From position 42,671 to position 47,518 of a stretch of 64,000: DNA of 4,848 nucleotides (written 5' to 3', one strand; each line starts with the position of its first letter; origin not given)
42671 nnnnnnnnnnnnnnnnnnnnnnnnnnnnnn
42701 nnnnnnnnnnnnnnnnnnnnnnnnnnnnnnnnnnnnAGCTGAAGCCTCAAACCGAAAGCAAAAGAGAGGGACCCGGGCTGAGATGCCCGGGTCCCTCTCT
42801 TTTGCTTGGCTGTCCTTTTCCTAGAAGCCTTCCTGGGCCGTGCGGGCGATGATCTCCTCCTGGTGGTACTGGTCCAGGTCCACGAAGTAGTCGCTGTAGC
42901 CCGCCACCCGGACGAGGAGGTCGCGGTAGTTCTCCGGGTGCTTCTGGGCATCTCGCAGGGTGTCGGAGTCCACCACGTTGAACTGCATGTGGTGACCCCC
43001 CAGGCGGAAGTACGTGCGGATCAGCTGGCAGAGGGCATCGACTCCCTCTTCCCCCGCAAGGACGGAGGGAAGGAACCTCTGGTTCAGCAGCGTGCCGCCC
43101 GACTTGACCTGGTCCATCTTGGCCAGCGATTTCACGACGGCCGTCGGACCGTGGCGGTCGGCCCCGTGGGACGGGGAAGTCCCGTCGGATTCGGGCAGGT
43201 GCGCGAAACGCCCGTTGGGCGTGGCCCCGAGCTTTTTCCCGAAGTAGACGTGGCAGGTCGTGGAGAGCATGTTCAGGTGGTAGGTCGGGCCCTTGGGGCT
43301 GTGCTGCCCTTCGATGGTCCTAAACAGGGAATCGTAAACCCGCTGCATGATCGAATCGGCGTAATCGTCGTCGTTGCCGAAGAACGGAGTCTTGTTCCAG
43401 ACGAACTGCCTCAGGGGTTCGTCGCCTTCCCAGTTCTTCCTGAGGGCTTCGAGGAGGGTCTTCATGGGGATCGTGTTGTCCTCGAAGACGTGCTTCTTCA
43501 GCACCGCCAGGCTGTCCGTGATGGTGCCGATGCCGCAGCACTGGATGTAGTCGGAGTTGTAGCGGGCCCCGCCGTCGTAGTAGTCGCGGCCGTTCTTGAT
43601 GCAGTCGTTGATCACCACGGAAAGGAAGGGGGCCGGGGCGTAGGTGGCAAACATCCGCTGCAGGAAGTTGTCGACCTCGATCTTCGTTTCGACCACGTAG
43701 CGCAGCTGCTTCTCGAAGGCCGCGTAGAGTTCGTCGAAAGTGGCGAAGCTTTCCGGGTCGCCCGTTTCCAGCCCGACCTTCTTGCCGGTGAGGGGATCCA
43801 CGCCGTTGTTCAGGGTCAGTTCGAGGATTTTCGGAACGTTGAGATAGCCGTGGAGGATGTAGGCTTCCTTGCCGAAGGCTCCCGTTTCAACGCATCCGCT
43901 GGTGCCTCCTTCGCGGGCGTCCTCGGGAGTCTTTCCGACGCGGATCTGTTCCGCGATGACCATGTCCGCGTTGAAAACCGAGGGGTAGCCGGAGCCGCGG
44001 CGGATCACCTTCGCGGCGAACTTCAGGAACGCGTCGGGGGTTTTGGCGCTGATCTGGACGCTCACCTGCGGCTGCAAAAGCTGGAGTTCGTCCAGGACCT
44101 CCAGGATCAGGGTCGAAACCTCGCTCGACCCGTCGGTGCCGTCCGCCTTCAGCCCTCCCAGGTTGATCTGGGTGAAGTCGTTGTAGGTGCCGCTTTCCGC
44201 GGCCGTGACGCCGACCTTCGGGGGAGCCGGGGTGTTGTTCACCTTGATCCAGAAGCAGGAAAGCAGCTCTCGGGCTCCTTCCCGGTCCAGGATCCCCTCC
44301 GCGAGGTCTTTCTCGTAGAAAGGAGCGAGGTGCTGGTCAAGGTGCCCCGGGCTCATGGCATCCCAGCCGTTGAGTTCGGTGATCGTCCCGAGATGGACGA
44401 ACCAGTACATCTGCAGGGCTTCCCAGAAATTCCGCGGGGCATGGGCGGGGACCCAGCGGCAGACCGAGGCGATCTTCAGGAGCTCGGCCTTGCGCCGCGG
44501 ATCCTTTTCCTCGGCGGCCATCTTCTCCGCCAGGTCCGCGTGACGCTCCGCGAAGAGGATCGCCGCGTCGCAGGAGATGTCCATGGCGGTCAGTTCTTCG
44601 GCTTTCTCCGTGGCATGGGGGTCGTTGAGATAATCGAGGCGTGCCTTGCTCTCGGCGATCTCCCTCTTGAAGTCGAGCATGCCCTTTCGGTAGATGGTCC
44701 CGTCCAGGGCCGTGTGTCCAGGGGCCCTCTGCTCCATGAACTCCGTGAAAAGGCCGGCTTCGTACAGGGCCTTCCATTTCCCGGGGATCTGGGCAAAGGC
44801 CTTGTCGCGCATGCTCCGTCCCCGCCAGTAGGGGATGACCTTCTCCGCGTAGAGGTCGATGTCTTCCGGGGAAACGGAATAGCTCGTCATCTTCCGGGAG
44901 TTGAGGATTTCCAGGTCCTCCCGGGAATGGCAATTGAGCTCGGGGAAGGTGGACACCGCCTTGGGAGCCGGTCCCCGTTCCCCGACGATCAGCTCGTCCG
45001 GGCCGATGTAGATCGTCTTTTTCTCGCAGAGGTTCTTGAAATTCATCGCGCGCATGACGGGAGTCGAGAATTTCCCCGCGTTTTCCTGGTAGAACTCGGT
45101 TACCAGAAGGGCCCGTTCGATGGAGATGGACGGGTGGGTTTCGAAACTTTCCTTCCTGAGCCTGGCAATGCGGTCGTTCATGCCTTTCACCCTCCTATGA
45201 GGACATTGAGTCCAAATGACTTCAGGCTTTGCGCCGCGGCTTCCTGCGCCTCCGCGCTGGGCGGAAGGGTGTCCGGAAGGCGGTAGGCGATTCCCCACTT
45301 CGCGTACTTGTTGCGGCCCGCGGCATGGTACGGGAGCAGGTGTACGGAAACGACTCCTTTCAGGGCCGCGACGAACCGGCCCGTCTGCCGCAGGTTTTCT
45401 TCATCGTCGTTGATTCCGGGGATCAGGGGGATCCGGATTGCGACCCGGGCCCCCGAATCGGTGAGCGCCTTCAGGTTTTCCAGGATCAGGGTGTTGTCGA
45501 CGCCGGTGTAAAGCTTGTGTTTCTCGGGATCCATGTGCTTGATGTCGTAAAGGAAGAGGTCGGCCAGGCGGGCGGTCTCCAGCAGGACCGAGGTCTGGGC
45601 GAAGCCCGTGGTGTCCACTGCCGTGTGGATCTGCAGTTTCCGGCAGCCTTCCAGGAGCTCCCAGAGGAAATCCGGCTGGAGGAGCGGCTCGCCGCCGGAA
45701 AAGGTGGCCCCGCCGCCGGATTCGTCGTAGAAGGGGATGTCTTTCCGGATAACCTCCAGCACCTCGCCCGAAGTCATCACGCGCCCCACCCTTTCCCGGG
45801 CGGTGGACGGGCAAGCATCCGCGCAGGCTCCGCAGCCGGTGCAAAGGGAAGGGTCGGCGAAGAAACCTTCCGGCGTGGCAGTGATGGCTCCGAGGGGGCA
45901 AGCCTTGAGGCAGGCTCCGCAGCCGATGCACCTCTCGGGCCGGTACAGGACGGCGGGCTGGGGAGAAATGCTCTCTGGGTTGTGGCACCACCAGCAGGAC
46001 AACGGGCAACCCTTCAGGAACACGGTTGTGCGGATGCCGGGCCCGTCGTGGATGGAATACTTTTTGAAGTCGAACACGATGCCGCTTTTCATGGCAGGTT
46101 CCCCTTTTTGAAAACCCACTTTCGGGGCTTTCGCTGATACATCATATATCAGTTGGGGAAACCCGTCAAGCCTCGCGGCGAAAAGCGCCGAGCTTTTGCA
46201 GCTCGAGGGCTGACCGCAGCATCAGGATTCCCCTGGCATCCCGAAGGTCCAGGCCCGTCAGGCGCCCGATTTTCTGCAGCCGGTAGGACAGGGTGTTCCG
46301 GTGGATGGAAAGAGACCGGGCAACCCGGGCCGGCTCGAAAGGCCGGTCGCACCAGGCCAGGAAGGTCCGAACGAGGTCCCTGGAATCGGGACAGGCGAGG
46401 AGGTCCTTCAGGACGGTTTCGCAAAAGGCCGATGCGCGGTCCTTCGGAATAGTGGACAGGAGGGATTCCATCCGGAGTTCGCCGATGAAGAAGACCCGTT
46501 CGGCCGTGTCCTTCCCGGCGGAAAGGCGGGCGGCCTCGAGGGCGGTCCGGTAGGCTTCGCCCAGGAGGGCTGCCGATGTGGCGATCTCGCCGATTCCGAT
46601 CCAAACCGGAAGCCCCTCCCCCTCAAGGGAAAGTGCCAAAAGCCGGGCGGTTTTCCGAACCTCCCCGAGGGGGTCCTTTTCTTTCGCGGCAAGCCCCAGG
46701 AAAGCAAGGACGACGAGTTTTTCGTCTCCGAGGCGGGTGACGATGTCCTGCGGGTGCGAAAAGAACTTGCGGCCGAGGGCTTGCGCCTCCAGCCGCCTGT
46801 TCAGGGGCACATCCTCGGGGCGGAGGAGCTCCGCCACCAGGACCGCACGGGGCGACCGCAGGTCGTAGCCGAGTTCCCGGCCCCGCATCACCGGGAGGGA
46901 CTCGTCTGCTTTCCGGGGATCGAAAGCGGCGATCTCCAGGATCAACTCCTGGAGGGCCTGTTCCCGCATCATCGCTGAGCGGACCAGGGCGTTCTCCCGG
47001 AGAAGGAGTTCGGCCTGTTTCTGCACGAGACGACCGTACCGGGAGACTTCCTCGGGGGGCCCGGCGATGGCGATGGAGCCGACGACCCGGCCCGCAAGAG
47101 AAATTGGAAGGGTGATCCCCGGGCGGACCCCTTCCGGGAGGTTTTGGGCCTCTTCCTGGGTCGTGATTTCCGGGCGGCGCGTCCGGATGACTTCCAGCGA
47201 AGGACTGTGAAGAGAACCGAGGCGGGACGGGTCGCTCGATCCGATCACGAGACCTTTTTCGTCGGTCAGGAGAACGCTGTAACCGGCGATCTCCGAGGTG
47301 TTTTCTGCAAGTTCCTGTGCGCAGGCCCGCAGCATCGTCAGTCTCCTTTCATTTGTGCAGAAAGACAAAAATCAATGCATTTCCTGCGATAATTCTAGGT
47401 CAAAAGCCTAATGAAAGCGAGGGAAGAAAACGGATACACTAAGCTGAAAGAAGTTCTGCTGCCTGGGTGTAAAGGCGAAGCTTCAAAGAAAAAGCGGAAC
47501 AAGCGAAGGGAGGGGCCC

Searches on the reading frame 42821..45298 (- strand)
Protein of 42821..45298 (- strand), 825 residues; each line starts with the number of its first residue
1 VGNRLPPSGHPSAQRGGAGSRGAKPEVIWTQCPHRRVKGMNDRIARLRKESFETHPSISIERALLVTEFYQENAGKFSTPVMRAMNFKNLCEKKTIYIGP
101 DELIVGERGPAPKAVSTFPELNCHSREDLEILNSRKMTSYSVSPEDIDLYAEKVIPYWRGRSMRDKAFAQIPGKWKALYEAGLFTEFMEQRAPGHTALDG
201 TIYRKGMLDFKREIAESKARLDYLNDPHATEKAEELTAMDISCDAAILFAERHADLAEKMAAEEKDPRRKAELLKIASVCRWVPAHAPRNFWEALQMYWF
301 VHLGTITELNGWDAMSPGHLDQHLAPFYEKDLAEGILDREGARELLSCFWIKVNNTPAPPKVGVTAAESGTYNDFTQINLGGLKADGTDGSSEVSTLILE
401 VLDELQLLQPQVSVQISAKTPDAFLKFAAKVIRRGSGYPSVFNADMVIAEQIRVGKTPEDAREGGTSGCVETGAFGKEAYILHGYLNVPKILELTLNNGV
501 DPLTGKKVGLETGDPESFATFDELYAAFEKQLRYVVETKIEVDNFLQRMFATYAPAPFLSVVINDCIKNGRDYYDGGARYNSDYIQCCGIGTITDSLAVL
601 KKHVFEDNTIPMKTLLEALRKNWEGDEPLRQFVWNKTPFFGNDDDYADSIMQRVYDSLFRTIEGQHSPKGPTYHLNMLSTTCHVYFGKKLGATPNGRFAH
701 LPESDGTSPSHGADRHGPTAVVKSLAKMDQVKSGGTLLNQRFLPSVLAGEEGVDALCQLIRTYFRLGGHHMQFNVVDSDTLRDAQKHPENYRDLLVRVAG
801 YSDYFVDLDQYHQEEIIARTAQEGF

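Call 6: search_protein_families(library=pfam, proteins=[window:42821-45298:-], max_evalue=0.01)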
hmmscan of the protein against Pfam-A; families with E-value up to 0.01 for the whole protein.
window:42821-45298:- (825 aa): 3 families
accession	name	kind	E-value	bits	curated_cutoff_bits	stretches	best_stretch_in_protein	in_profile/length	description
PF02901.20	PFL-like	-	7.5e-235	781.9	24.3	1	40-687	1-647/647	Pyruvate formate lyase-like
PF01228.26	Gly_radical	-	1.5e-38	132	22.2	1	704-806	2-106/106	Glycine radical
PF11230.13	YjjI-like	-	0.0006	18.7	23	0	280-448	63-202/485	Glycyl radical enzyme YjjI-like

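Call 52: search_protein_families(library=ncbifam, proteins=[window:42821-45295:-], max_evalue=0.00001)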
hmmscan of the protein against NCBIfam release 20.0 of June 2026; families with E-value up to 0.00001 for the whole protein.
window:42821-45295:- (824 aa): 12 families
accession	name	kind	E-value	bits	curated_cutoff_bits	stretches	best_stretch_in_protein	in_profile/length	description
NF043068.1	glycl_HYPD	equivalog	0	1203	1100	1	40-822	1-783/784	trans-4-hydroxy-L-proline dehydratase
TIGR01774.1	PFL2-3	subfamily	5.8e-192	640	678.2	1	39-821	2-784/786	formate C-acetyltransferase/glycerol dehydratase family glycyl radical enzyme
NF048011.1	SfplDhtHpsGDes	equivalog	2.2e-174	582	1000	1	38-822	21-820/821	(2S)-3-sulfopropanediol dehydratase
TIGR04394.1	choline_CutC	equivalog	3.5e-156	521.9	1050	1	40-822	2-787/789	choline trimethylamine-lyase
NF048009.1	SfplDhtHpfGKleb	equivalog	4.2e-146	488.2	1000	1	41-820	26-821/824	(2S)-3-sulfopropanediol dehydratase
NF007437.0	PRK09983.1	equivalog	1e-142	476.9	1109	1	39-821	1-763/765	formate C-acetyltransferase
NF033718.1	indole_decarb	equivalog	3.1e-124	416.1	1100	2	210-622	230-644/868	indoleacetate decarboxylase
NF033715.1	glycyl_HPDL_Lrg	equivalog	2.5e-102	343.3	1150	2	237-622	274-678/901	4-hydroxyphenylacetate decarboxylase large subunit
TIGR01255.1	pyr_form_ly_1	equivalog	8.9e-41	140.1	994.2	1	289-822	235-742/744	formate C-acetyltransferase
NF038360.1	rad_fix_GrcA3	exception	8.6e-21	73.8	158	1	749-822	3-76/78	autonomous glycyl radical cofactor GrcA3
NF008341.1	PRK11127.1-1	equivalog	3.8e-13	49.2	145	1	766-820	22-76/80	autonomous glycyl radical cofactor GrcA2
TIGR04365.1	spare_glycyl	equivalog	1.9e-10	41.1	170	1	766-821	68-123/126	autonomous glycyl radical cofactor GrcA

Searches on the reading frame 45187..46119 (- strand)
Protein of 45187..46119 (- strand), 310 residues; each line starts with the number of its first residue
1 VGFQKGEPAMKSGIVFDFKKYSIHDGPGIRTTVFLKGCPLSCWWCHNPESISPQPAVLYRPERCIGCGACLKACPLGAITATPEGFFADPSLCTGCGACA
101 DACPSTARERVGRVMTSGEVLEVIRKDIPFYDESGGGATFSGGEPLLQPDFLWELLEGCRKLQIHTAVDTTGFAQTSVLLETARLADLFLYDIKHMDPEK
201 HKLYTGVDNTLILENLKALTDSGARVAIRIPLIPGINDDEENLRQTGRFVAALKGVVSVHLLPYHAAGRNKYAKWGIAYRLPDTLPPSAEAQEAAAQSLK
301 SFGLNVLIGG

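Call 6: search_protein_families(library=pfam, proteins=[window:45187-46119:-], max_evalue=0.01)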
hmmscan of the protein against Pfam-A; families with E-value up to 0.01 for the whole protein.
window:45187-46119:- (310 aa): 16 families
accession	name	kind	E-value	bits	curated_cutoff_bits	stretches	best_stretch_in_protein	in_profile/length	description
PF04055.27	Radical_SAM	-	8e-18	65.6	29.5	1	101-243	19-162/166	Radical SAM superfamily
PF00037.32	Fer4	-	1.2e-15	57.1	21.1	2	60-80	4-24/24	4Fe-4S binding domain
PF12797.12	Fer4_2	-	9.8e-13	47.6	24.5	2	56-75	2-21/22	4Fe-4S binding domain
PF13353.11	Fer4_12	-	2.1e-12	48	22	2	25-59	2-36/137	4Fe-4S single cluster domain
PF12837.12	Fer4_6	-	2.8e-11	43.2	25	2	58-79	3-24/24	4Fe-4S binding domain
PF12838.12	Fer4_7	-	6.3e-11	43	27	1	63-107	1-52/52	4Fe-4S dicluster domain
PF13237.11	Fer4_10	-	1.5e-10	41.2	25.5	2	58-104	3-53/53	4Fe-4S dicluster domain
PF12800.12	Fer4_4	-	1.1e-09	38.2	24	2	61-75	1-15/17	4Fe-4S binding domain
PF13187.11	Fer4_9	-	3.2e-09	37.1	27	2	63-106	1-50/52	4Fe-4S dicluster domain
PF13484.11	Fer4_16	-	1.4e-08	35.8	30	2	63-82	1-20/66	4Fe-4S double cluster binding domain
PF14697.11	Fer4_21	-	4.8e-07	30.2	35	1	62-105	6-53/59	4Fe-4S dicluster domain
PF12798.12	Fer4_3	-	6.4e-07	30.2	27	1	64-78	1-15/15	4Fe-4S binding domain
PF13183.11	Fer4_8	-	4e-06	27.7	27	0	62-105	3-66/68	4Fe-4S dicluster domain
PF13459.11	Fer4_15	-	3e-05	25.1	22.4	0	89-106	4-21/66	4Fe-4S single cluster domain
PF25160.1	LdpA_Fe-S-bd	-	8.6e-05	22.7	27.6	1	60-82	24-46/49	LdpA Fe-S cluster-binding domain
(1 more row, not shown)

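Call 52: search_protein_families(library=ncbifam, proteins=[window:45187-46116:-], max_evalue=0.00001)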
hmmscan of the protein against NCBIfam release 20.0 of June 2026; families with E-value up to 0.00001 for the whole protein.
window:45187-46116:- (309 aa): 42 families (the best 25 are shown)
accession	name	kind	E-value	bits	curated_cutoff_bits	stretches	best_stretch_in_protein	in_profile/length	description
NF043069.1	T4HPD_activ_SAM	equivalog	9e-109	363.4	425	1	12-309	2-299/299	trans-4-hydroxy-L-proline dehydratase activase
TIGR02494.1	PFLE_PFLC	subfamily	2.3e-107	358.6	174.35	1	14-301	1-292/293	glycyl-radical enzyme activating protein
NF048010.1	SfplDhtActHpsHDes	equivalog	1.1e-91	306.8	430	1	10-287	4-287/298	(2S)-3-sulfopropanediol dehydratase activating enzyme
TIGR04395.1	cutC_activ_rSAM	equivalog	5.9e-91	305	360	1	12-305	5-304/309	choline TMA-lyase-activating enzyme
NF033719.1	ind_deCO2_activ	equivalog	4.5e-86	288.9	425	1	12-306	1-301/302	indoleacetate decarboxylase activase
NF033717.2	HPDL_rSAM_activ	equivalog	5.7e-79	265.6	420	1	10-284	2-282/311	4-hydroxyphenylacetate decarboxylase activase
NF048008.1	SfplDhtActHpfHKleb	equivalog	5.3e-78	262.4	500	1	13-283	1-278/308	(2S)-3-sulfopropanediol dehydratase activating enzyme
NF007483.0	PRK10076.1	equivalog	7.9e-70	235.3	326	2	92-309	76-292/292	[formate-C-acetyltransferase]-activating enzyme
TIGR04003.1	rSAM_BssD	equivalog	6.2e-66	222.7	496.45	1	13-309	2-308/314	[benzylsuccinate synthase]-activating enzyme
TIGR02493.1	PFLA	equivalog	1e-60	205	231.75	2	102-299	34-233/235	pyruvate formate-lyase-activating protein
TIGR04041.1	activase_YjjW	hypoth_equivalog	6.9e-52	176.6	250.2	1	19-272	9-247/276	YjjW family glycine radical enzyme activase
NF008356.0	PRK11145.1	equivalog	5.7e-46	156.8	375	2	109-305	46-244/246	pyruvate formate lyase 1-activating protein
TIGR02495.1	NrdG2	equivalog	1.4e-17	63.6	131.15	1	111-244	44-175/193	anaerobic ribonucleoside-triphosphate reductase activating protein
NF058577.1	FdxA_fam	equivalog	6.1e-12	45.5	65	1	61-106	7-52/52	4Fe-4S ferredoxin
TIGR02491.1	NrdG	equivalog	1.2e-11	44.8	126.1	1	16-51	4-39/154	anaerobic ribonucleoside-triphosphate reductase activating protein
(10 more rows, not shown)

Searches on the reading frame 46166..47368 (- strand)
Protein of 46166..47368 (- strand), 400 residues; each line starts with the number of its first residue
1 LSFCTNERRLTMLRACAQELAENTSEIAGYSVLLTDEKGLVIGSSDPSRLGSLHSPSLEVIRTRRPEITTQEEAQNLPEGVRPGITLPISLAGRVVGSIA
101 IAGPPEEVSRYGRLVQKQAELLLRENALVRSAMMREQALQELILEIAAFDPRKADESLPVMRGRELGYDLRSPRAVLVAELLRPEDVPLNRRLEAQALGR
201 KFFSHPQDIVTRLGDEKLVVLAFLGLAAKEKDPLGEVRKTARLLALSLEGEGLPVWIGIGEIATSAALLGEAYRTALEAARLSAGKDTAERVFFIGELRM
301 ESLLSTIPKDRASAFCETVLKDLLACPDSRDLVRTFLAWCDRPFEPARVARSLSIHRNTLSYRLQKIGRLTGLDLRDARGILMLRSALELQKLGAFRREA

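Call 6: search_protein_families(library=pfam, proteins=[window:46166-47368:-], max_evalue=0.01)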
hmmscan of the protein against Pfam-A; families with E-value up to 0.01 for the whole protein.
window:46166-47368:- (400 aa): 6 families
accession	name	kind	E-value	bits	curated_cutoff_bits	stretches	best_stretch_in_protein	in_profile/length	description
PF05651.19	Diacid_rec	-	2.1e-37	128.2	23.6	1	15-145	4-133/134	Putative sugar diacid recognition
PF13556.12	HTH_30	-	1e-16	60.9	27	1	332-389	1-58/59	PucR C-terminal helix-turn-helix domain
PF17853.6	GGDEF_2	-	1.1e-11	45.5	24.5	1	161-282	10-116/116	GGDEF-like domain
PF13185.12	GAF_2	-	1.5e-05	25.7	28.6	1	12-106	7-113/136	GAF domain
PF02954.25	HTH_8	-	0.0061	16.7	22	0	347-366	22-41/42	Bacterial regulatory protein, Fis family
PF12840.13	HTH_20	-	0.0098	16.3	27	0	327-366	4-41/51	Helix-turn-helix domain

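Call 7: search_protein_families(library=ncbifam, proteins=[window:46166-47368:-], max_evalue=0.01)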
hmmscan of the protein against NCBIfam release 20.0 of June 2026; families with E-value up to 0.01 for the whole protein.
window:46166-47368:- (400 aa): 4 families
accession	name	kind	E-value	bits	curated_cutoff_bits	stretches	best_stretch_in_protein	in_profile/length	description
NF008550.0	PRK11477.1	equivalog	3e-41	141.6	612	1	16-391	10-382/385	CdaR family transcriptional regulator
NF050824.1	TransRegRv1453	equivalog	1.2e-08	34.3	600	1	256-373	269-383/404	Rv1453 family transcriptional regulator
NF058503.1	SprTransRegAdeR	equivalog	3.4e-08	32.9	700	1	226-392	228-400/403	sporulation transcriptional activator AdeR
NF045769.1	TransActPmfR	equivalog_domain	1.3e-05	24.1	800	1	275-378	347-449/470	transcciptional activator PmfR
